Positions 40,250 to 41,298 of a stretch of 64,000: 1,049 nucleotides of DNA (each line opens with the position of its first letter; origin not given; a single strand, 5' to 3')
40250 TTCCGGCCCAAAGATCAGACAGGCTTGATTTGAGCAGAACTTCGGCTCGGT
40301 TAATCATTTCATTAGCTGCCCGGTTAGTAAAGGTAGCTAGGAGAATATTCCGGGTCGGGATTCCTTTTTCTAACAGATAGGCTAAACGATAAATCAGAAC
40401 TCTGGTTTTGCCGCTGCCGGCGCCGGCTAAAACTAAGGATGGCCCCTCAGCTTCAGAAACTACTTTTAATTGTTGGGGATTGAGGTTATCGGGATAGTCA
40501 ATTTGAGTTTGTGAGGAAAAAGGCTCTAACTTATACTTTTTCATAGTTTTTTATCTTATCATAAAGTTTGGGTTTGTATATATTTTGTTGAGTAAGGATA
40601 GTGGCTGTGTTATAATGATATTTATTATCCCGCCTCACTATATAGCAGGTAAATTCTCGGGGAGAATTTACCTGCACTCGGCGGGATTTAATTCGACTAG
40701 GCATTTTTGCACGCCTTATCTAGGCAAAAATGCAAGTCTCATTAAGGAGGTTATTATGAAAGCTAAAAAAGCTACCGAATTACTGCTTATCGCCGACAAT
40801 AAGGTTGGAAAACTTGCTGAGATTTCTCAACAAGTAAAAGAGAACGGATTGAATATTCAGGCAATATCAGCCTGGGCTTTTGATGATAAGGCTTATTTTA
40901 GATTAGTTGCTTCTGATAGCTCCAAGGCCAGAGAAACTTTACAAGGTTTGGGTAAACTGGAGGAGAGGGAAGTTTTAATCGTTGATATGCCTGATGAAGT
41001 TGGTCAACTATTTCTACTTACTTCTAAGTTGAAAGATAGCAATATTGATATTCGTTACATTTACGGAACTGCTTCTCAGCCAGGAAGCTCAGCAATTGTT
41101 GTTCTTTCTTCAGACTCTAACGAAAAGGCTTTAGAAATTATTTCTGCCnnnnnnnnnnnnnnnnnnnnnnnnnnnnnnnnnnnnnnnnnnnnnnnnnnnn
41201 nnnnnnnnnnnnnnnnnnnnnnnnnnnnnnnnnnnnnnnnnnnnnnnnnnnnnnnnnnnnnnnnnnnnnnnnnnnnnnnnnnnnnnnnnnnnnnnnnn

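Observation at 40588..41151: Long nested perfect hairpins in the 5' leader of an ACT-domain gene abutting a GH1 beta-glucosidase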

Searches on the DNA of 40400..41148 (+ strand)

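Call 4: search_rna_families(source=window, start=40400, end=40900, threshold=evalue, max_evalue=10, show_alignments=3)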
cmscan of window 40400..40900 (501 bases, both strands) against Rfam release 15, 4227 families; matches with E-value up to 10: 7.
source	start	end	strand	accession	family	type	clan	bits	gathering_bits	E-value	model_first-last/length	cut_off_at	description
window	40537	40571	-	RF00522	PreQ1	Cis-reg; riboswitch;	-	19.9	39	0.13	1-45/45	no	PreQ1 (pre queuosine) riboswitch aptamer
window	40554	40686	-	RF01578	RUF1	Gene; sRNA;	-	18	70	0.48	1-264/264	no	Plasmodium RNA of unkown function RUF1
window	40505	40545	+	RF01701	Cyano-1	Gene; sRNA;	-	15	41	9.5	1-69/69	no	Cyano-1 RNA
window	40612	40673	-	RF00499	Parecho_CRE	Cis-reg;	-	14.1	55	3.9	1-116/116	no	Human parechovirus 1 (HPeV1) cis regulatory element (CRE)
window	40643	40675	-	RF04127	MIR8007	Gene; miRNA;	-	13.8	195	4.5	1-226/226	no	MIR8007 microRNA precursor family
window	40645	40677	+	RF04127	MIR8007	Gene; miRNA;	-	13.4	195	5.6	1-226/226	no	MIR8007 microRNA precursor family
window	40644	40676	-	RF04207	MIR5048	Gene; miRNA;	-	9.9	160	5.9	1-356/356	no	MIR5048 microRNA precursor family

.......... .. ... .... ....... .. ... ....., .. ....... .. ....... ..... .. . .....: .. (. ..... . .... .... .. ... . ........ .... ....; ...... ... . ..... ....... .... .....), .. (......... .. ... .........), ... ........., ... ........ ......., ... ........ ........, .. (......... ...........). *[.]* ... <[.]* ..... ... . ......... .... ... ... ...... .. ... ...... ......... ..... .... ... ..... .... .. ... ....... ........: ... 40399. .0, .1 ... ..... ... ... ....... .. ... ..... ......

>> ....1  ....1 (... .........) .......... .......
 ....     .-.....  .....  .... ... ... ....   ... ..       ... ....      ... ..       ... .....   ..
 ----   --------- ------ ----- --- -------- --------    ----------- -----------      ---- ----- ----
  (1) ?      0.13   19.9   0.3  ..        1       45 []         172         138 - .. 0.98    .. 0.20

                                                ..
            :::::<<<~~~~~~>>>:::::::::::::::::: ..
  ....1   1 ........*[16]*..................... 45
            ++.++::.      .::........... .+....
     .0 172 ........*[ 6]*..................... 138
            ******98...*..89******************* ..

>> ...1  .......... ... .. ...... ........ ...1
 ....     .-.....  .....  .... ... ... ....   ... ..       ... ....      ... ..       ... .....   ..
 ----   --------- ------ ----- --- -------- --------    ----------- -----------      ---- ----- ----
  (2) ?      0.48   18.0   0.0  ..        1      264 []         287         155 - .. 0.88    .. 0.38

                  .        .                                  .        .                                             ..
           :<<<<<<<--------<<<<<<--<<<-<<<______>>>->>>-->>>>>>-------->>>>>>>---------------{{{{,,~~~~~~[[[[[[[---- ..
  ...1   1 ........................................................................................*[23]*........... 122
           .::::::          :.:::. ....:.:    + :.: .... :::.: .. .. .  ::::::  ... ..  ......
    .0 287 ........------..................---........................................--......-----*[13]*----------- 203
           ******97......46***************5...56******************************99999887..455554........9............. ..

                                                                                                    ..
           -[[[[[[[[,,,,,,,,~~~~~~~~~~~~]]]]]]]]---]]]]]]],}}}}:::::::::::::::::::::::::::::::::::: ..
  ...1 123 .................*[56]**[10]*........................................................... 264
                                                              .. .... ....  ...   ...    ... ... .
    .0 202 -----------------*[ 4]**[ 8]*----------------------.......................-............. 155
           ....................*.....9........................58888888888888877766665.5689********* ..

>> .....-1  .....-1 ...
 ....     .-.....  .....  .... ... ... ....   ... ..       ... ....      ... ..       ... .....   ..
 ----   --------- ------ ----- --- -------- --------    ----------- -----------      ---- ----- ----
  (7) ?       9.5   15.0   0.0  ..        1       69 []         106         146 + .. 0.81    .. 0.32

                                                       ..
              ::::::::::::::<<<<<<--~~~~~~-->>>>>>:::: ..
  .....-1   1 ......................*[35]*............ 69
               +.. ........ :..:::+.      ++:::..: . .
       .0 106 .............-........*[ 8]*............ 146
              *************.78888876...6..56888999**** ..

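Call 40: build_rna_model(alignment_id=A4, structure=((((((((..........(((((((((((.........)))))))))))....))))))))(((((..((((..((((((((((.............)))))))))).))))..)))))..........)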
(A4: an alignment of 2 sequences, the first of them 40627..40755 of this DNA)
Model R1 built from alignment A4 (2 sequences, 129 columns); structure: as given.
model positions 129; base pairs 38; branch points 1; effective number of sequences 0.72; information 0.591 bits per position. Calibrated on 0.2 Mb of random sequence (short: E-values are rough).
structure used (alignment columns):
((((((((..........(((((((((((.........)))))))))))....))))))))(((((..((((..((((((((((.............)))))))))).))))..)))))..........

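Call 42: search_with_rna_model(model_id=R1, sources=[window, L002, L003, L004, L005, L006, L007, L008, L009, L010, L011, L012, L013, L014, L015, L016, L017, L018, L019, L020, L021, L022, L023, L024, L025, L026, L027, L028, L029, L030, L031, L032, L033, L034, L035, L036, L037, L039, L040, L042, L043, L046, L047, L048], max_evalue=10, show_alignments=6, make_alignment=true)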
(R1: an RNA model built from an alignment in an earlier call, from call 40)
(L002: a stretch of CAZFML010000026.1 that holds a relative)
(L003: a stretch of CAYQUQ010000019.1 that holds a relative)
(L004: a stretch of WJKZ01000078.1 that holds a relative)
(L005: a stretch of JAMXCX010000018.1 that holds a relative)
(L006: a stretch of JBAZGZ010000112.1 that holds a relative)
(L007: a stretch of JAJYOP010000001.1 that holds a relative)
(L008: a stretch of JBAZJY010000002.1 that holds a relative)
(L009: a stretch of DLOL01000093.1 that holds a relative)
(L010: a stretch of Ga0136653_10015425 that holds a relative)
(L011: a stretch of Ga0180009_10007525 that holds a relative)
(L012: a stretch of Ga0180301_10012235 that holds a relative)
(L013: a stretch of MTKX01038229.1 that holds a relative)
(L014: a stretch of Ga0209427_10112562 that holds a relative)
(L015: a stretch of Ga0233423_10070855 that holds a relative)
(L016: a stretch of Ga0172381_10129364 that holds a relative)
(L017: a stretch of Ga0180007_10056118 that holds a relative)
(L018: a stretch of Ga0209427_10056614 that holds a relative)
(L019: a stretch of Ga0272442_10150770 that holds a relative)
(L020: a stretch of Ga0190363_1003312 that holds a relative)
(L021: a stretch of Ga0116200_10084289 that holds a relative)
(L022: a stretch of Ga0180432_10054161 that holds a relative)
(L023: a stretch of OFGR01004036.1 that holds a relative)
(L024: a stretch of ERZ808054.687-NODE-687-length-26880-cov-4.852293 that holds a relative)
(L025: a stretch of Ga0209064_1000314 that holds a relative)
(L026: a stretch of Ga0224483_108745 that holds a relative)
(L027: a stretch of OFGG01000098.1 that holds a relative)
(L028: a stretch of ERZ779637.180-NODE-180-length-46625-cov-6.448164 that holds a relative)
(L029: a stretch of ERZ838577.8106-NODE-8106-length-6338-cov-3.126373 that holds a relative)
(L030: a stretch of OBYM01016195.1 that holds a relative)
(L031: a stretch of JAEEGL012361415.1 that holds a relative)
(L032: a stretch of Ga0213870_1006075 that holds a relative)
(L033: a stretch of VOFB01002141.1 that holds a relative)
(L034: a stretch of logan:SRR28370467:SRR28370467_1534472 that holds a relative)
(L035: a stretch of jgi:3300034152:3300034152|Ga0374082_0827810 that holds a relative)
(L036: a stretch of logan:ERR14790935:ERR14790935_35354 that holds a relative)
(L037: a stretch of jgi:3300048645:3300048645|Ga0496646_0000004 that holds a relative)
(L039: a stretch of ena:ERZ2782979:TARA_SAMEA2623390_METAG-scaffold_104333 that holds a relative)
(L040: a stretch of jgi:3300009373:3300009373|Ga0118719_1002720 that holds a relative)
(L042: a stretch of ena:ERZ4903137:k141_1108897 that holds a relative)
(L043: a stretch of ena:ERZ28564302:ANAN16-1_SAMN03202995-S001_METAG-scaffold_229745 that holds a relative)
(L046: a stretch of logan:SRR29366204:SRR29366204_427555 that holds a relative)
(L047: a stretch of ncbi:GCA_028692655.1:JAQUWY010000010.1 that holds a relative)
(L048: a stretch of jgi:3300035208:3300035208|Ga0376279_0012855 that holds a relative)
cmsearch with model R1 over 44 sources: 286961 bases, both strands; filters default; matches with E-value up to 10: 8.
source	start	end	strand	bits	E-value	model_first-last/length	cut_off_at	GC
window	40627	40755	+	167.3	1.1e-37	1-129/129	no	0.43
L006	4867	4997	+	80.1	9.2e-17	1-129/129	no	0.45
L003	4804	4924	-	40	4e-07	1-129/129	no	0.4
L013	3884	3999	+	31.3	5e-05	1-129/129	no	0.41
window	40614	40687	-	25.9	0.00099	1-129/129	no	0.43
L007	4602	4645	-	23.6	0.0035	63-118/129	no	0.34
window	33902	33963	-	18.8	0.048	1-129/129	no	0.35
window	47362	47439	-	17.1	0.12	1-129/129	no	0.37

Alignment A5: 8 matches aligned to the model, 190 columns, each read 5' to 3' on its own strand. Consensus structure (alignment columns), stored with it:
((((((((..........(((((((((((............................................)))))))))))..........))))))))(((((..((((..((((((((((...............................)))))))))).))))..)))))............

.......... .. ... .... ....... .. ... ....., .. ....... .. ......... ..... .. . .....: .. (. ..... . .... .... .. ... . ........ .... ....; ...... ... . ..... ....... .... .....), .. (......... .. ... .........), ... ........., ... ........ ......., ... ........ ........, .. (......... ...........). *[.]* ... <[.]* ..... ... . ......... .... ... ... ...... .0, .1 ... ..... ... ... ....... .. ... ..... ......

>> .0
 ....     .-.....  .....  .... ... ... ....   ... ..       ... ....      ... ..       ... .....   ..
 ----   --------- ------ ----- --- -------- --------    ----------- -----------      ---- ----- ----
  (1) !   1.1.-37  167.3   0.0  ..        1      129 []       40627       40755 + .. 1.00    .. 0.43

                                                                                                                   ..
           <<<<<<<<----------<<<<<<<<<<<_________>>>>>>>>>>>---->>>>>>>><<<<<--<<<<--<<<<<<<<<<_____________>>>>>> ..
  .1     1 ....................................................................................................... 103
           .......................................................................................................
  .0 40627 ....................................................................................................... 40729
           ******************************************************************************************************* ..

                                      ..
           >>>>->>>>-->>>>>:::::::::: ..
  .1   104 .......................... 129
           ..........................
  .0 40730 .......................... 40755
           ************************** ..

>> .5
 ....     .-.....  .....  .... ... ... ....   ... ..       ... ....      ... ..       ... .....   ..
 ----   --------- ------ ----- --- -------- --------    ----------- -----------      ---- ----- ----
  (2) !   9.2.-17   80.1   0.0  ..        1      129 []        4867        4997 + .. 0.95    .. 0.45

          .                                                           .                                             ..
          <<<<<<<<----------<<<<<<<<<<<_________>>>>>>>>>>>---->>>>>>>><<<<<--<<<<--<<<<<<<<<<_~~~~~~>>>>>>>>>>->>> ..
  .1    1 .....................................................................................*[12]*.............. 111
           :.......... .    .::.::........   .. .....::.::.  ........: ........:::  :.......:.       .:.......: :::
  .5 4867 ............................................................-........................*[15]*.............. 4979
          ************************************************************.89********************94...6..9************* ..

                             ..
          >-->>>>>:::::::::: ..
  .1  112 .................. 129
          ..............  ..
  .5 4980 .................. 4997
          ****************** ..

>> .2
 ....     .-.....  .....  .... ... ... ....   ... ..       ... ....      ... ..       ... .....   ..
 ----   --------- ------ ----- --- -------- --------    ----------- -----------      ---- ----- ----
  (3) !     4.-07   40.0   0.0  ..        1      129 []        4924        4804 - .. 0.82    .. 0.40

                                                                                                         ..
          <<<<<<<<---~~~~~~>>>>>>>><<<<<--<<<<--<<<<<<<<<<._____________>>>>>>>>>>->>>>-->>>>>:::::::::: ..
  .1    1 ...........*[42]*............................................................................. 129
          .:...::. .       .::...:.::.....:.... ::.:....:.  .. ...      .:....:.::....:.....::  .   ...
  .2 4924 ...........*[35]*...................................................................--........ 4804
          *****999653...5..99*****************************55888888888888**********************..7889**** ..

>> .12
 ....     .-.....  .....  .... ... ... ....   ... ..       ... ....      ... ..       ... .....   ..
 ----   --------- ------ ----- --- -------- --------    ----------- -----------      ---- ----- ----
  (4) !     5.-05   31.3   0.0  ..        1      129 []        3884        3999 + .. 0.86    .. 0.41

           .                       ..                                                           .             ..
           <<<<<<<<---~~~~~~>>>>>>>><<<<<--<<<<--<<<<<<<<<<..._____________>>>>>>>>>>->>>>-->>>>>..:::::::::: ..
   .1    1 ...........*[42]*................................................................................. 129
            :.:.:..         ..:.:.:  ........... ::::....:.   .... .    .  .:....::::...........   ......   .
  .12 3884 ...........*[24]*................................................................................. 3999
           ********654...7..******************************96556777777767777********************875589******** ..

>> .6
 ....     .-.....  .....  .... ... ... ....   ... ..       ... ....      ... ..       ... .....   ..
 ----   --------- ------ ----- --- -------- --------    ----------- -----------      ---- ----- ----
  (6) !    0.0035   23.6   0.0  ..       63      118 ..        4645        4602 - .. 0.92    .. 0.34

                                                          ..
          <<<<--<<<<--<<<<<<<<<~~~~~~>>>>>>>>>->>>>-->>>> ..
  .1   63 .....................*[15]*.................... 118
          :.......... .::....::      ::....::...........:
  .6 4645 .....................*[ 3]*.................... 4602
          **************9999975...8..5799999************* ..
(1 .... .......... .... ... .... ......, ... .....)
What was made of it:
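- Module copies occur in inverted orientation (L003 P0, the inner part of L007; call 42).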

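Call 85: search_rna_families(sources=[L003, L006, L007, L013, L034, L036, L051], threshold=gathering)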
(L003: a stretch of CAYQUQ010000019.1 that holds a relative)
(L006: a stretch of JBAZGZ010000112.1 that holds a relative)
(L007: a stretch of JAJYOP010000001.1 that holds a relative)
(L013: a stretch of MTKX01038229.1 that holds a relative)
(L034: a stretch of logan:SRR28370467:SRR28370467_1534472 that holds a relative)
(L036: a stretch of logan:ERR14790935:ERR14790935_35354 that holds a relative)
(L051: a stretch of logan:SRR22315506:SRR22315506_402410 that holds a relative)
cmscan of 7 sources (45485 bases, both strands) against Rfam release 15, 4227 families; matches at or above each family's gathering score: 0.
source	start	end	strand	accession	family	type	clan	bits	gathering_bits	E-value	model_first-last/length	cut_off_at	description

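Call 87: search_dna_similar(query=window:40560-40760:+, collection=plasmids, mode=distant, max_rows=5)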
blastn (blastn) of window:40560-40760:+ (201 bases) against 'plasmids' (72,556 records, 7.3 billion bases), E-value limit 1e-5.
No match.

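Call 88: search_dna_similar(query=window:40560-40760:+, collection=phages, mode=distant, max_rows=5)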
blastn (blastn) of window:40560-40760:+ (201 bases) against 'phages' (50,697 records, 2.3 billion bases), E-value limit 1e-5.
No match.
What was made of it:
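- Tried and rejected: No match (calls 87, 88).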
